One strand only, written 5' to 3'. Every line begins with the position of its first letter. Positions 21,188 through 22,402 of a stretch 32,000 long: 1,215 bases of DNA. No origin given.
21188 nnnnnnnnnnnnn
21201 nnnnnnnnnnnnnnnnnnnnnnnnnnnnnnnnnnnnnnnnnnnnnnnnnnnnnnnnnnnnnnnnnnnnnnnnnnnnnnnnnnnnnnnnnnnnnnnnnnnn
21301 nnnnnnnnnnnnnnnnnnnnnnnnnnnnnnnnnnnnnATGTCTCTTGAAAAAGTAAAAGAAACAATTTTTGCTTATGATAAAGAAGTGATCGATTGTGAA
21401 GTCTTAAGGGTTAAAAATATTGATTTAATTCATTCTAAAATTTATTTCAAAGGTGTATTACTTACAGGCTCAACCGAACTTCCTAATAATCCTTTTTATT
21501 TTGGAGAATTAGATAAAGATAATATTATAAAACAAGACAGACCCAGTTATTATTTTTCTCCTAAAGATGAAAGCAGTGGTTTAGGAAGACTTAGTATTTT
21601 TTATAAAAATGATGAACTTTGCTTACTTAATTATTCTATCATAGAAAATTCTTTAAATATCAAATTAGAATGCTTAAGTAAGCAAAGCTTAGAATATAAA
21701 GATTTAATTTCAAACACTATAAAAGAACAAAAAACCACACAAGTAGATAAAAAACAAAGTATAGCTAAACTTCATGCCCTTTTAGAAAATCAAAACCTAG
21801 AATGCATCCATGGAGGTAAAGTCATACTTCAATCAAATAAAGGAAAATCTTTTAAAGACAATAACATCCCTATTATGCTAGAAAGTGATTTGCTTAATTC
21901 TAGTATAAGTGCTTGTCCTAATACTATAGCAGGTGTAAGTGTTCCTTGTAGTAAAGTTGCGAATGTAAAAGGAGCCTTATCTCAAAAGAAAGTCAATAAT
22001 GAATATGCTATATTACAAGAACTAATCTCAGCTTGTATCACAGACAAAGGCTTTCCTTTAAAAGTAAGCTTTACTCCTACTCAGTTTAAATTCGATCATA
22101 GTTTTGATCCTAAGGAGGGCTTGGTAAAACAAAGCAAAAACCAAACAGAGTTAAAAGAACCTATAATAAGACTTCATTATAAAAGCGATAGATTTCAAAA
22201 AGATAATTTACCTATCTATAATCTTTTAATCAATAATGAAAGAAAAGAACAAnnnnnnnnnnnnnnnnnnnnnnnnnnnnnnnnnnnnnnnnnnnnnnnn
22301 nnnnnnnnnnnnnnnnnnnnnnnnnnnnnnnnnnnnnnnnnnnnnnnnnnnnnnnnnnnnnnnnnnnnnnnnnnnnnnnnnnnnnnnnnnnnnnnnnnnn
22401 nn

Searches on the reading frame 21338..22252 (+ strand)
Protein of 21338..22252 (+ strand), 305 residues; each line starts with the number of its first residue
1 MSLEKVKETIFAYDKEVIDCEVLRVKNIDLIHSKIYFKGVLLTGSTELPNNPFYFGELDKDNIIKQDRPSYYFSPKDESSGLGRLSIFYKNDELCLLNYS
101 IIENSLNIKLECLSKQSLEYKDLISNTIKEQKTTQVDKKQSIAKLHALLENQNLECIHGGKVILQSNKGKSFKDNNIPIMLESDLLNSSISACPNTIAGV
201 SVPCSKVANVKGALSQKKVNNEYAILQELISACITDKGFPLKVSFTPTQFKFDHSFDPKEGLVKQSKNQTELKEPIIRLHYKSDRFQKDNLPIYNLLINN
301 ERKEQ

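Call 69: search_solved_structures(query=window:21338-22252:+, max_evalue=10, show_alignments=2)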
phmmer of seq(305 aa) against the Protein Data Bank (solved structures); distinct sequences matched with E-value up to 10: 1.
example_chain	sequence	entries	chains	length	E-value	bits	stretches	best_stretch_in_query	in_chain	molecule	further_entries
2izv_A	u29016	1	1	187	0.75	12.3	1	27-77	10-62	SUPPRESSOR OF CYTOKINE SIGNALING 4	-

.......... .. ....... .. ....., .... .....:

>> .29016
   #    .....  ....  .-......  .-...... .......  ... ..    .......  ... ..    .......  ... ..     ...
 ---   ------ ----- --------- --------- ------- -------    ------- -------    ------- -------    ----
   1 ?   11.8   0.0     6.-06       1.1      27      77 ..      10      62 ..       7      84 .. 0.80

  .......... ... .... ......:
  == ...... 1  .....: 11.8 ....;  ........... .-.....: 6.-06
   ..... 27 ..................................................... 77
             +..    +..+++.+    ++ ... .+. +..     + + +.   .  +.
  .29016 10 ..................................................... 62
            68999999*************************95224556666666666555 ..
